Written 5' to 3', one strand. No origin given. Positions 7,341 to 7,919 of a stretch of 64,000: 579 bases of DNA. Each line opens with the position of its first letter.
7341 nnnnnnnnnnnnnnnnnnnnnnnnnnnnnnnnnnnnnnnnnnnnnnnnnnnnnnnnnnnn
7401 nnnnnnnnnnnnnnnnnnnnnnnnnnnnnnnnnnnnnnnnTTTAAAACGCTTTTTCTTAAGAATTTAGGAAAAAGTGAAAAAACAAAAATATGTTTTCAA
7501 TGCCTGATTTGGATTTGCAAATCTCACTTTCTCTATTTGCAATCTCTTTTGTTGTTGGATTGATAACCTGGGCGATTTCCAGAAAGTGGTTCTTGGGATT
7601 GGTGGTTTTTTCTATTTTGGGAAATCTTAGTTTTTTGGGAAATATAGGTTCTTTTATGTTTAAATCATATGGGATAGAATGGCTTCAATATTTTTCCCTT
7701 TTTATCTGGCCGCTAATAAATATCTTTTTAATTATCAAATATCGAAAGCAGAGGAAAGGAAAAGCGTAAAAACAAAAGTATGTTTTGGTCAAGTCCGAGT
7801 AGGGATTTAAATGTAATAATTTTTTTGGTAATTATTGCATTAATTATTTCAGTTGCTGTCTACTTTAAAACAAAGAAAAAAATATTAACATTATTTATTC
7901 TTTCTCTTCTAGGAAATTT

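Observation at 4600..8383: Secreted beta-helix/lipase-like 946-aa protein followed by a tandem triplication of small 3-TM membrane proteins (effector/immunity-like architecture)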

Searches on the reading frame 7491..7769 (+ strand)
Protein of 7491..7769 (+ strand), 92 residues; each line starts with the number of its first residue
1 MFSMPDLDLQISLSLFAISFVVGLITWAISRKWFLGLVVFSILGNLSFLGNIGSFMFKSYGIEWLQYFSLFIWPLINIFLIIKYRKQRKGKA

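Call 3: search_protein_families(library=pfam, proteins=[window:7491-7769:+], max_evalue=1)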
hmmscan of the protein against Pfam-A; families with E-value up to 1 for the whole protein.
window:7491-7769:+ (92 aa): 0 families

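Call 8: find_homologous_proteins(query=A1, max_evalue=0.01)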
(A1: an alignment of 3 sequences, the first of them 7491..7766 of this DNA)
Query A1 (3 sequences) (92 aa, profile of the alignment): 42 proteins with E <= 0.01 among 557 candidates.
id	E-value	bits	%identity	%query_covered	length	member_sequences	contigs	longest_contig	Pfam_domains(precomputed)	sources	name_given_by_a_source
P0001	3.5e-45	170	34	98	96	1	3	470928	-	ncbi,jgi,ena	-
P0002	6.7e-45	169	34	80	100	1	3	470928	-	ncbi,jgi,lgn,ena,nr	ncbi:MAG TPA: hypothetical protein P5262_04305 [Candidatus Moranbacteria bacterium]|nr:hypothetical 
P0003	6.6e-44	166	33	95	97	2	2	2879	-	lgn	-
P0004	1.8e-41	158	39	60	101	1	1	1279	-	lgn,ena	-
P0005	2.5e-33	132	100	97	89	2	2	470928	-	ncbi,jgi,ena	-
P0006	1.8e-31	126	34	99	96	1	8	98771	-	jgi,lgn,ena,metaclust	metaclust:\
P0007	3.1e-28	116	31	82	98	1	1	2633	-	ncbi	-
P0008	4.4e-28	115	73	100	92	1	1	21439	-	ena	-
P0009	1.6e-27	114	75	99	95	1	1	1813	-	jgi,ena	-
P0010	2.3e-27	113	78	99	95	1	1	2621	-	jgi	jgi:hypothetical protein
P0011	3.4e-27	113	73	100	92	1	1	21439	-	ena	-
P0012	4.9e-27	112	72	97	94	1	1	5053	-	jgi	-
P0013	5.3e-27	112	31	97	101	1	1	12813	-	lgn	-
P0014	6.1e-27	112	72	97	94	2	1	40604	-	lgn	-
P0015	6.5e-27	112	71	99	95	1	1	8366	-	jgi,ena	-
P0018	7.4e-26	108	74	97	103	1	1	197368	-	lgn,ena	-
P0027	3.4e-23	100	31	93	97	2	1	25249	-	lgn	-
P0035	2.0e-19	88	62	100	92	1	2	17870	-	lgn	-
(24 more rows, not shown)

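Call 11: find_encoding_contigs(protein=P0006, flank=8000, max_places=2)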
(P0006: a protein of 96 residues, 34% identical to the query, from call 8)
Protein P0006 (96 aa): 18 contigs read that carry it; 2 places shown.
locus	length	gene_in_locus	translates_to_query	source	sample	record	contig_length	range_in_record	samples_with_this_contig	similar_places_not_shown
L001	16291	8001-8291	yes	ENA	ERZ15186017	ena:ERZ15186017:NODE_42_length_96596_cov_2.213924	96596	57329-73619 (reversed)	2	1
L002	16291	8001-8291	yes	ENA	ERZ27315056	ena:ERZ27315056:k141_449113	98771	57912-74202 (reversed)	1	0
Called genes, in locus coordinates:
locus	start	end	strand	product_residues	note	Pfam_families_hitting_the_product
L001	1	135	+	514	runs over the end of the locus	-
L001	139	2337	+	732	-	-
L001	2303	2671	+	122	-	-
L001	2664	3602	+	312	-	PF00535:Glycos_transf_2, PF10111:Glyco_tranf_2_2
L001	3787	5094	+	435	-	PF03446:NAD_binding_2 (faint), PF03721:UDPG_MGDP_dh_N, PF03807:F420_oxidored (faint), PF00984:UDPG_MGDP_dh, PF03720:UDPG_MGDP_dh_C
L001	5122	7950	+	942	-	PF06028:DUF915 (faint), PF00561:Abhydrolase_1 (weak), PF01674:Lipase_2 (weak), PF02089:Palm_thioest, PF02450:LCAT, PF07819:PGAP1, PF24096:DUF7379 (weak)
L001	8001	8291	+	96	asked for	-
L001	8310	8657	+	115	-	PF12675:DUF3795 (faint)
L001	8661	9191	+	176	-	PF02525:Flavodoxin_2, PF03358:FMN_red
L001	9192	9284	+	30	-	-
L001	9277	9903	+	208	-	PF02592:Vut_1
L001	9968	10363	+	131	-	PF03073:TspO_MBR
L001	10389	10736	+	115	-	PF13651:EcoRI_methylase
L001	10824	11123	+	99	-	PF13651:EcoRI_methylase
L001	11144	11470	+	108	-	PF13651:EcoRI_methylase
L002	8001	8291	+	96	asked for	-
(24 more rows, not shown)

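Call 12: find_encoding_contigs(protein=P0014, flank=8000, max_places=2)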
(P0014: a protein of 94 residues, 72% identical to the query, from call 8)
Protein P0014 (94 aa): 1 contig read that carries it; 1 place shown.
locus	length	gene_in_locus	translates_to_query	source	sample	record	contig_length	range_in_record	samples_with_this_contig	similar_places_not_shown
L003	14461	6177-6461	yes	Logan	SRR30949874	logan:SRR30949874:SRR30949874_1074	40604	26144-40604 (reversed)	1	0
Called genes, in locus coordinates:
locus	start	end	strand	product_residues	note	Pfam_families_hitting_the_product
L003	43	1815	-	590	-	-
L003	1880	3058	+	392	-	PF13439:Glyco_transf_4, PF13579:Glyco_trans_4_4, PF00534:Glycos_transf_1, PF13692:Glyco_trans_1_4, PF13524:Glyco_trans_1_2 (weak)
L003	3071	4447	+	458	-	PF13196:DUF4012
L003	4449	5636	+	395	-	PF00534:Glycos_transf_1, PF13692:Glyco_trans_1_4, PF13524:Glyco_trans_1_2 (weak)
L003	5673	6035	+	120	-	PF22296:bAvd, PF05635:23S_rRNA_IVP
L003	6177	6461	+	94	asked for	-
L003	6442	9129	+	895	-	PF01674:Lipase_2 (weak), PF02089:Palm_thioest (weak), PF02450:LCAT, PF07819:PGAP1, PF06028:DUF915 (faint), PF24096:DUF7379 (weak)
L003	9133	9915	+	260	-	PF01209:Ubie_methyltran (weak), PF08241:Methyltransf_11, PF08242:Methyltransf_12 (weak), PF13489:Methyltransf_23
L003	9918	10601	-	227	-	-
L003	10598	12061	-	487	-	PF02366:PMT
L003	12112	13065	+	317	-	PF00106:adh_short (weak), PF01073:3Beta_HSD, PF01370:Epimerase, PF02719:Polysacc_synt_2, PF04321:RmlD_sub_bind, PF07993:NAD_binding_4, PF08659:KR, PF16363:GDP_Man_Dehyd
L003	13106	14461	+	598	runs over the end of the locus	PF00664:ABC_membrane, PF00005:ABC_tran, PF02463:SMC_N (weak), PF20720:nSTAND3 (faint)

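Call 16: find_related_loci(query=A3, collection=genome_contigs, flank=6000)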
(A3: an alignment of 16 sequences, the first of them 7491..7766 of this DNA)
Query A3 (92 aa) in genome_contigs; peptide patterns used: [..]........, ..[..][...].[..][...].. (x = any residue, [..] = any of these).
67 stretches matched a pattern; 6 encode a relative of the query (tblastn E <= 1e-3); 6 distinct loci.
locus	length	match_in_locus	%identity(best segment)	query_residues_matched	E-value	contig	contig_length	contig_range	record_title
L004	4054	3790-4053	67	1-88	3e-37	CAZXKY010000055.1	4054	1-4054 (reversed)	MAG TPA_asm: uncultured Bdellovibrionales bacterium isolate SRP192927_co2_902 genome assembly, contig: NODE_55013_length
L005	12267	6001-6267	66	1-89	4e-36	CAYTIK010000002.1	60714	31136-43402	MAG TPA_asm: uncultured Bdellovibrionales bacterium isolate SRP062349_co5_330 genome assembly, contig: NODE_81_length_60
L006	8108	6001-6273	63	2-92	2e-31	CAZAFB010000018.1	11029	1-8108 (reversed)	MAG TPA_asm: uncultured Bdellovibrionales bacterium isolate binchicken_co20_187 genome assembly, contig: NODE_10880_leng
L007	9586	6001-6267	57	2-91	3e-28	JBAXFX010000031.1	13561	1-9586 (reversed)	MAG: Candidatus Moraniibacteriota bacterium isolate ELA282 MAG282_31, whole genome shotgun sequence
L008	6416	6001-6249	63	2-84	1e-27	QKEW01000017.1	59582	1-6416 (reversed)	MAG: bacterium isolate SZUA-486 scaffold_747, whole genome shotgun sequence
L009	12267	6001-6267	57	2-90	9e-28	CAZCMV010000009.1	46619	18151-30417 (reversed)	MAG TPA_asm: uncultured Bdellovibrionales bacterium isolate SRP192927_co1_222 genome assembly, contig: NODE_1091_length_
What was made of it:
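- Tried and rejected: It was repeated with subfamily A only and returned 6 loci in species-representative genomes (call 16).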

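Call 25: search_protein_families(library=ncbifam, proteins=[window:7491-7766:+], max_evalue=0.01)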
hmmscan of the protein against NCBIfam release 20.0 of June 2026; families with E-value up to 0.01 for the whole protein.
window:7491-7766:+ (92 aa): 0 families

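Call 28: find_encoding_contigs(protein=P0008, flank=6000, max_places=1)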
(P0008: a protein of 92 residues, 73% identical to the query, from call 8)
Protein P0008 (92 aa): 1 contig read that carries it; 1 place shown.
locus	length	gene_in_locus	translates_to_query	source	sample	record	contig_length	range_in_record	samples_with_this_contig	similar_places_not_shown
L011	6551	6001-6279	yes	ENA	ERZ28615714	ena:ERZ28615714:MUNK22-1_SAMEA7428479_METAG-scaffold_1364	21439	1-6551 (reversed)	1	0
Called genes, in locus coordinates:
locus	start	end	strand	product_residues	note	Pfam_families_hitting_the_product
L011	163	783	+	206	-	-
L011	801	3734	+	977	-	PF01674:Lipase_2, PF07819:PGAP1, PF02450:LCAT, PF02089:Palm_thioest (faint), PF24096:DUF7379 (faint)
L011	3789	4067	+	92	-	-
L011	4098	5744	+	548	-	PF00270:DEAD, PF04851:ResIII (faint), PF00271:Helicase_C, PF16124:RecQ_Zn_bind, PF14493:HTH_40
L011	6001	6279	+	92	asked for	-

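Call 29: find_encoding_contigs(protein=P0027, flank=6000, max_places=1)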
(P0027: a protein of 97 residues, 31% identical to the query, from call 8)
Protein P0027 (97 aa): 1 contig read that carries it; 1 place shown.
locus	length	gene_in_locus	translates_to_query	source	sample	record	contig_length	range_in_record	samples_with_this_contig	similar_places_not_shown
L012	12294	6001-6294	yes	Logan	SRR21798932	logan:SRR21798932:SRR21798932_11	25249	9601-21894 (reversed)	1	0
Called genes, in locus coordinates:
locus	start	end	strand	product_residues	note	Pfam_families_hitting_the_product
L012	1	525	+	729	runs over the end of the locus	-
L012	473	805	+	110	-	-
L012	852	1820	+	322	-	PF00535:Glycos_transf_2, PF10111:Glyco_tranf_2_2 (faint)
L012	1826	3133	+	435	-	PF02558:ApbA (faint), PF03446:NAD_binding_2 (faint), PF03721:UDPG_MGDP_dh_N, PF03807:F420_oxidored (faint), PF00984:UDPG_MGDP_dh, PF03720:UDPG_MGDP_dh_C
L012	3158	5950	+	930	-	PF00561:Abhydrolase_1 (weak), PF01674:Lipase_2 (weak), PF02450:LCAT, PF07819:PGAP1, PF02089:Palm_thioest (weak), PF24096:DUF7379 (faint)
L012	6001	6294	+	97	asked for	-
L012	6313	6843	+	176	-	PF02525:Flavodoxin_2, PF03358:FMN_red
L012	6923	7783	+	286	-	PF02906:Fe_hyd_lg_C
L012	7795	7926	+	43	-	-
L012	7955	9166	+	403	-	PF13439:Glyco_transf_4, PF13477:Glyco_trans_4_2, PF13579:Glyco_trans_4_4, PF20706:GT4-conflict, PF00534:Glycos_transf_1, PF13692:Glyco_trans_1_4, PF13524:Glyco_trans_1_2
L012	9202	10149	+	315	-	PF03706:LPG_synthase_TM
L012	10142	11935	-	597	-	PF13231:PMT_2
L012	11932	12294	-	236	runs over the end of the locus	PF04794:YdjC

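Call 30: find_encoding_contigs(protein=P0035, flank=6000, max_places=1)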
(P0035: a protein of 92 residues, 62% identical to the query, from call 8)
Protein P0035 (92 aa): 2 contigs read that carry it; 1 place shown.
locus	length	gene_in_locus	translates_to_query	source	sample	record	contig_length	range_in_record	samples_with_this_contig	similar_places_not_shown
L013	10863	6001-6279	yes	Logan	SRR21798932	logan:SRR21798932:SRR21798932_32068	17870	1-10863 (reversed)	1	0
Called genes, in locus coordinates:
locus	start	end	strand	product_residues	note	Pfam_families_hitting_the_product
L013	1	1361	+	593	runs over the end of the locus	PF03485:Arg_tRNA_synt_N, PF00750:tRNA-synt_1d, PF05746:DALR_1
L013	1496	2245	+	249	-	PF01564:Spermine_synth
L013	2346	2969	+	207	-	-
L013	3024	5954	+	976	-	PF01674:Lipase_2, PF07819:PGAP1, PF02089:Palm_thioest (weak), PF02450:LCAT, PF00561:Abhydrolase_1 (faint)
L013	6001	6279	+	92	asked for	-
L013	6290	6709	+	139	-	-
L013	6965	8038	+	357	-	PF13651:EcoRI_methylase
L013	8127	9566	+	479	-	PF04326:SLFN_AlbA_2, PF13749:HATPase_c_4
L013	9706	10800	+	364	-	PF03235:GmrSD_N, PF01844:HNH, PF14279:HNH_5 (weak)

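Call 40: search_protein_representatives(alignment_id=A2)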
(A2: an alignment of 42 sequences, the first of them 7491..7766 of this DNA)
Query: 42 sequences, 93 profile positions. Proteins with E-value up to 0.001 (for the whole library): 93; up to 1e-10: 75; up to 1e-30: 2. The best 93 are listed.
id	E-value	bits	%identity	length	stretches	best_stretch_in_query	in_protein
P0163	3.5e-32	126.7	-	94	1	1-92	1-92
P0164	1.5e-31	124.7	-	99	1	1-90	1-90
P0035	4.2e-30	120.1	-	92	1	2-92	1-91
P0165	5.2e-27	110.1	-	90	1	1-90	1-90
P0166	3.6e-26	107.4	-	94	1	2-92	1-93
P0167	3.2e-24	101.2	-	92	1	1-90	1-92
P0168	8.1e-24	99.9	-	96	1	2-92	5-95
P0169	1.5e-22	95.8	-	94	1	1-91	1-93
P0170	1.4e-21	92.7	-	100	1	1-87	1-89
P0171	1.4e-21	92.7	-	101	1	1-90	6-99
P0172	4.6e-21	91.1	-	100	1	1-92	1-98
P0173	4.7e-21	91.0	-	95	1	1-92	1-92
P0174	2.6e-20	88.7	-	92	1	2-91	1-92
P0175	5.0e-20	87.8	-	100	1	1-85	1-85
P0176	8.4e-20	87.0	-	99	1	2-92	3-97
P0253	4.8e-04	36.5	-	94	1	12-84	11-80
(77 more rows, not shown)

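Call 43: find_homologous_proteins(query=A6, max_evalue=0.001)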
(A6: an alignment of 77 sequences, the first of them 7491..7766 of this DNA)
Query A6 (77 sequences) (92 aa, profile of the alignment): 58 proteins with E <= 0.001 among 4274 candidates.
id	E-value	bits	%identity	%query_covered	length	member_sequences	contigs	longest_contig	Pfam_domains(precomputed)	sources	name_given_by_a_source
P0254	8.5e-28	114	39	98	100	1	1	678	-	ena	-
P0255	4.6e-27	112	63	97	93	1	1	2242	-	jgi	jgi:hypothetical protein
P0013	2.3e-26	110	31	97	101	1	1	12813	-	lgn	-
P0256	4.6e-26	109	38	78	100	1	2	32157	-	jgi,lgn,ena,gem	-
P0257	7.7e-26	108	62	80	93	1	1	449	-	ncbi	-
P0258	9.2e-26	108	39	76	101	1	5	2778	-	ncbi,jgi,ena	-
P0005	2.5e-25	106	100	97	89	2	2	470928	-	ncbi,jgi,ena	-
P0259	2.8e-25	106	58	99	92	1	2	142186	-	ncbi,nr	ncbi:MAG TPA: hypothetical protein DCS28_03310 [Candidatus Moranbacteria bacterium]|nr:hypothetical 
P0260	3.0e-25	106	49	99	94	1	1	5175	-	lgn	-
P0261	3.5e-25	106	58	98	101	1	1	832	-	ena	-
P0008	4.4e-25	106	73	100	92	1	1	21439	-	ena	-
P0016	5.2e-25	105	75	100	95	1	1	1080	-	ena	-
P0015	6.4e-25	105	71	99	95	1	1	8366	-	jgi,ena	-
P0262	6.7e-25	105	53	93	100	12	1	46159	-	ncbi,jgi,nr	ncbi:MAG: hypothetical protein COW51_02675 [Candidatus Moranbacteria bacterium CG17_big_fil_post_rev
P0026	9.1e-25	105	32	79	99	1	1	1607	-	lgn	-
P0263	1.1e-24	104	30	98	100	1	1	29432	-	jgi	jgi:hypothetical protein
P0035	6.2e-21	92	62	100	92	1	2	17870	-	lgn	-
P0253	3.1e-12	64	27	92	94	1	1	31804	-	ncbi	-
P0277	3.3e-5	42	-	-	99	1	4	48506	-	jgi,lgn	jgi:hypothetical protein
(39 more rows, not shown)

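Call 44: find_encoding_contigs(protein=P0253, flank=5000, max_places=1)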
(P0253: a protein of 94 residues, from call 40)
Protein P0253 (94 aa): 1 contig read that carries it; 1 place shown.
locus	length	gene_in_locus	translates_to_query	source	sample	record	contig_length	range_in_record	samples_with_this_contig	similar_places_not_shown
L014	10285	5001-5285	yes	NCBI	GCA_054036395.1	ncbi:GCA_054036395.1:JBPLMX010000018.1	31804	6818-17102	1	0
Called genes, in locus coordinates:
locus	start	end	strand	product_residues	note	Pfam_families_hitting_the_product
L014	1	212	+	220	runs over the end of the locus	-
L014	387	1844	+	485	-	PF01551:Peptidase_M23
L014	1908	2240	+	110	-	-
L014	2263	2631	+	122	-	-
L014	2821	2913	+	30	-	-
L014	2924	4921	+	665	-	PF02518:HATPase_c, PF00204:DNA_gyraseB, PF01751:Toprim, PF00986:DNA_gyraseB_C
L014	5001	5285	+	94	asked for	-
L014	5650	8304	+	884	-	PF00561:Abhydrolase_1 (weak), PF02089:Palm_thioest, PF02450:LCAT, PF07819:PGAP1, PF24096:DUF7379 (weak)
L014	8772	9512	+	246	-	PF01061:ABC2_membrane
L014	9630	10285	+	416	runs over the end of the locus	PF00005:ABC_tran, PF13304:AAA_21 (faint), PF14524:Wzt_C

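Call 45: find_encoding_contigs(protein=P0277, flank=5000, max_places=1)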
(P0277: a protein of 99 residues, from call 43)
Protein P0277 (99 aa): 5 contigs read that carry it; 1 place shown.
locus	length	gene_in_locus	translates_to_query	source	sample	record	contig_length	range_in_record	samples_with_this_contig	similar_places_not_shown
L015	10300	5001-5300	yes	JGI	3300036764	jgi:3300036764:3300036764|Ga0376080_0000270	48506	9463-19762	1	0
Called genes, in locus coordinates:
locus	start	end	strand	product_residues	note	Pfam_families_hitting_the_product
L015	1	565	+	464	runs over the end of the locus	PF13196:DUF4012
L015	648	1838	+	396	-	PF13692:Glyco_trans_1_4, PF13524:Glyco_trans_1_2, PF00534:Glycos_transf_1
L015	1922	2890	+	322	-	PF00106:adh_short (weak), PF01073:3Beta_HSD, PF01370:Epimerase, PF02719:Polysacc_synt_2, PF04321:RmlD_sub_bind, PF07993:NAD_binding_4, PF08659:KR, PF16363:GDP_Man_Dehyd, +1 more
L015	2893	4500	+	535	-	PF00270:DEAD, PF00271:Helicase_C, PF16124:RecQ_Zn_bind, PF14493:HTH_40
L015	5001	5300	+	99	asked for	-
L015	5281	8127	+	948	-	PF00561:Abhydrolase_1 (weak), PF01674:Lipase_2 (weak), PF02089:Palm_thioest, PF02450:LCAT, PF06028:DUF915 (faint), PF07819:PGAP1, PF05057:DUF676 (weak), PF24096:DUF7379 (weak)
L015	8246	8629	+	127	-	-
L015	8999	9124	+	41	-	-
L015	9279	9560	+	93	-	-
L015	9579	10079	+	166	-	-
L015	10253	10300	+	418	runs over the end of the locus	PF01943:Polysacc_synt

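Call 46: find_encoding_contigs(protein=P0263, flank=5000, max_places=1)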
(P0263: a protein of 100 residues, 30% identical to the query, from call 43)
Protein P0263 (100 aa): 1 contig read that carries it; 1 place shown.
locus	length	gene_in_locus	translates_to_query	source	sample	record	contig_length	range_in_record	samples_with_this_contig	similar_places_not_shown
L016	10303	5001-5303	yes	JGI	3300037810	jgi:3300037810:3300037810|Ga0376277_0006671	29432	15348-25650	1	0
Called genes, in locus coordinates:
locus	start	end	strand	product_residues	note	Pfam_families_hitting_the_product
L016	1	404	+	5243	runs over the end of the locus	PF13884:Peptidase_S74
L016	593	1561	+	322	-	PF00512:HisKA, PF02518:HATPase_c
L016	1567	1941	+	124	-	PF00072:Response_reg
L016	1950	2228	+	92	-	-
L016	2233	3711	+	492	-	PF00437:T2SSE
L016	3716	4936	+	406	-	PF28597:T2SSF_N (faint), PF00482:T2SSF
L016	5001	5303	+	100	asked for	-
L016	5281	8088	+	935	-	PF24096:DUF7379 (faint), PF00561:Abhydrolase_1 (weak), PF01674:Lipase_2 (weak), PF02089:Palm_thioest, PF02450:LCAT, PF07819:PGAP1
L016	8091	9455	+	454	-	PF13620:CarboxypepD_reg (faint)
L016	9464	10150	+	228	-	-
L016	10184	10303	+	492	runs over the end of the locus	PF14341:PilX_N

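Call 47: find_encoding_contigs(protein=P0256, flank=5000, max_places=1)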
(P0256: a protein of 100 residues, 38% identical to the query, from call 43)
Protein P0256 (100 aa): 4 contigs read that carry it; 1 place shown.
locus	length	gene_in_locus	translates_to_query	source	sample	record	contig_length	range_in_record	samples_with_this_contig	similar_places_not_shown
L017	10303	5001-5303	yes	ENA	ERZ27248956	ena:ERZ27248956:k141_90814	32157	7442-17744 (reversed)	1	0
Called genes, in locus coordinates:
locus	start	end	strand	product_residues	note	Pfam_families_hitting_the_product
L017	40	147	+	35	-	-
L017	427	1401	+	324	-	PF00512:HisKA, PF02518:HATPase_c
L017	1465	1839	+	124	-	PF00072:Response_reg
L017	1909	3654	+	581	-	PF05157:MshEN, PF00437:T2SSE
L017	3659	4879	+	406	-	PF28597:T2SSF_N, PF00482:T2SSF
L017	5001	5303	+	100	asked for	-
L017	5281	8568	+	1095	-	PF24096:DUF7379 (faint), PF01674:Lipase_2 (weak), PF02089:Palm_thioest, PF02450:LCAT, PF07819:PGAP1, PF19077:Big_13 (faint)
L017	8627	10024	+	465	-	PF17802:SpaA (faint), PF13620:CarboxypepD_reg (weak)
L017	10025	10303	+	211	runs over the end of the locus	PF07963:N_methyl (weak)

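Call 66: predict_structure(alignment_id=A6)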
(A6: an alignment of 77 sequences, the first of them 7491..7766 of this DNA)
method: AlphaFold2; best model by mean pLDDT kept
length: 92 residues; sequences in the alignment: 77
mean_pLDDT: 92.6   pTM: 0.78
mean pLDDT of the five models: 92.6, 91.9, 91.0, 90.4, 87.0
residues with pLDDT >= 90: 80; 70-90: 7; 50-70: 5; < 50: 0
segments of 3 or more residues with pLDDT < 50: none
pLDDT, mean of each block of 10 residues (from residue 1): 83 97 98 96 96 92 95 96 88 60
secondary structure, 60 per line:
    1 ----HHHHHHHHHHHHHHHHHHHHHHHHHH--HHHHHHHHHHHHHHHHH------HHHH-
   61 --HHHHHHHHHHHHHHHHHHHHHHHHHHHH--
elements in order: H5-30 H33-49 H56-59 H63-90
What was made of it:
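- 7491..7769 (+): Mini-protein 1 (92 aa, 3 TM), subfamily A (cluster c10). It is the type cognate to the A-type catalytic domain. The AF2 model has pLDDT 92.6 (call 66).
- On Lipase-specific foldase (Lif): The proteins are 92-100 aa, with three TM helices spanning residues 5-90 (call 66).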

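Call 70: fold_search(model_id=the predicted structure, library=pdb)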
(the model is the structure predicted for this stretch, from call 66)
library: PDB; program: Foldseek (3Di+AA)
matches with E <= 10: 40; with E <= 0.001: 0
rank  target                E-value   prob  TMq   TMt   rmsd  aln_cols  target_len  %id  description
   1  7qso_K                2.5e+00  0.66  0.64  0.67   3.9        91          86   12  Bovine complex I in lipid nanodisc, State 3 (Slack) (released 2022-05-25)
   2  7xdi_F                2.6e+00  0.33  0.43  0.12   4.5        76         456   13  Tail structure of bacteriophage SSV19 (released 2022-08-10)
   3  8e9h_J                3.7e+00  0.28  0.48  0.23   4.6        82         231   12  Mycobacterial respiratory complex I, fully-inserted quinone (released 2022-10-12)
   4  7wff_E                4.9e+00  0.21  0.49  0.50   4.3        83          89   18  Subcomplexes B,M and L in the Cylic electron transfer supercomplex NDH-PSI from Arabidopsis (released 2022-03-16)
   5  8qby_K                4.9e+00  0.14  0.41  0.39   5.5        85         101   15  Respiratory complex I from Paracoccus denitrificans in MSP2N2 nanodiscs (released 2024-09-11)
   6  6wve                  5.5e+00  0.47  0.47  0.15   1.8        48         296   19  Chicken SPCS1 (released 2021-01-13)
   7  7p2p_D                5.5e+00  0.30  0.48  0.51   6.7        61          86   16  Human Signal Peptidase Complex Paralog A (SPC-A) (released 2021-10-06)
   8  7ocf_I                6.2e+00  0.23  0.53  0.30   5.1       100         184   19  Active state GluA1/A2 AMPA receptor in complex with TARP gamma 8 and CNIH2 (LBD-TMD) (released 2021-06-09)
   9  4zey                  6.2e+00  0.13  0.40  0.42   5.0        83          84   12  Crystal structure of a nuclear receptor binding factor 2 MIT domain (NRBF2) from Homo sapiens at 1.50 A resolution (released 2015-05-06)
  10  5xtc_m                6.2e+00  0.06  0.31  0.18  14.3       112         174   16  Cryo-EM structure of human respiratory complex I transmembrane arm (released 2017-08-30)
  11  8ayo_I                6.6e+00  0.20  0.53  0.30   5.4        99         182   15  Open state GluA1/A2 AMPA receptor in complex with TARP gamma 8 and ligand JNJ-61432059 (released 2023-04-19)
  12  7r4f_J                6.6e+00  0.13  0.42  0.35   4.6        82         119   23  Bovine complex I in the presence of IM1761092, slack class i (Composite map) (released 2023-02-08)
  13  7vy2_U                6.9e+00  0.18  0.34  0.58   2.8        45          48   24  STRUCTURE OF PHOTOSYNTHETIC LH1-RC SUPER-COMPLEX OF RHODOBACTER SPHAEROIDES DIMER (released 2022-04-27)
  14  6zkl_J                6.9e+00  0.14  0.41  0.27   4.3        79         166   15  Complex I inhibited by rotenone, open1 (released 2020-10-07)
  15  7r4g_J                6.9e+00  0.11  0.39  0.32   4.5        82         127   22  Bovine complex I in the presence of IM1761092, slack class ii (Composite map) (released 2023-02-08)
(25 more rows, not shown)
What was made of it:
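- Tried and rejected: The best E-value was 2.5, to generic 3-TM subunits such as ND4L (call 70).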

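Call 76: search_protein_families(library=phrogs, proteins=[window:7491-7766:+], max_evalue=0.1)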
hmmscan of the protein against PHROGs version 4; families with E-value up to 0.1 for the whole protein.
window:7491-7766:+ (92 aa): 0 families
